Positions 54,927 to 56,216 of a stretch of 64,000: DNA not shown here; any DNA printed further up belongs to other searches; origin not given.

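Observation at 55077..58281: Two-gene module: histone-H1-like lysine-rich protein followed by a NACHT/STAND-like NTPase lacking repeat sensor domains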

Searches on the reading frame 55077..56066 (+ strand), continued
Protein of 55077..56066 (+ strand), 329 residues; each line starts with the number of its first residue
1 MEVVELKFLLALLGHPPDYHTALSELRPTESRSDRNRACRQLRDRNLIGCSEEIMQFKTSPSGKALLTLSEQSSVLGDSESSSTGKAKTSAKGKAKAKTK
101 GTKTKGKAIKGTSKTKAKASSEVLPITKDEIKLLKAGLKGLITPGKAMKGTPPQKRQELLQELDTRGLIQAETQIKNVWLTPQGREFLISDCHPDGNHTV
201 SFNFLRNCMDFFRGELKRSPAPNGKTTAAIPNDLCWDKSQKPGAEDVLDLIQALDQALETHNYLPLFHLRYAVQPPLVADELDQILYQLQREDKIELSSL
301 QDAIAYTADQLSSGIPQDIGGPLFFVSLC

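Call 77: search_protein_families(library=pfam, alignment_id=A4, max_evalue=0.1)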
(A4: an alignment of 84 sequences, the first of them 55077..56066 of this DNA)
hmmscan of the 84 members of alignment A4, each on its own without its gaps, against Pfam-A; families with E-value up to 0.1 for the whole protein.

A. member 1, window:55077-56066:+ (329 aa): 0 families

B. families by the number of members that match (of 84 scanned): 48 families (the first 25 are shown)
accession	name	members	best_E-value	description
PF14947.12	HTH_45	21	1.7e-05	Winged helix-turn-helix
PF20008.5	DUF6429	10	0.0059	Domain of unknown function (DUF6429)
PF01978.25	TrmB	9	0.0027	Sugar-specific transcriptional regulator TrmB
PF24409.1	wHTH-PRTase_assc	8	0.00015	wHTH-PRTase associated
PF21980.2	MksE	8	0.0004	Condensin complex protein MksE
PF02295.23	z-alpha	7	0.017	Adenosine deaminase z-alpha domain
PF22665.2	DUF6293_C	7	0.018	DUF6293 C-terminal winged helix domain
PF25213.1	HVO_A0261_N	5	0.0024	HVO_A0261 N-terminal domain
PF09382.16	RQC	5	0.0031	RQC domain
PF10995.13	CBP_BcsE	4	0.00011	Cellulose biosynthesis protein BcsE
PF09202.17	Rio2_N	4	0.01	Rio2, N-terminal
PF15784.10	GPS2_interact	4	0.021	G-protein pathway suppressor 2-interacting domain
PF09339.16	HTH_IclR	3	0.0028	IclR helix-turn-helix domain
PF12802.13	MarR_2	3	0.0055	MarR family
PF21128.4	MCM4_WHD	3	0.036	MCM4, winged helix domain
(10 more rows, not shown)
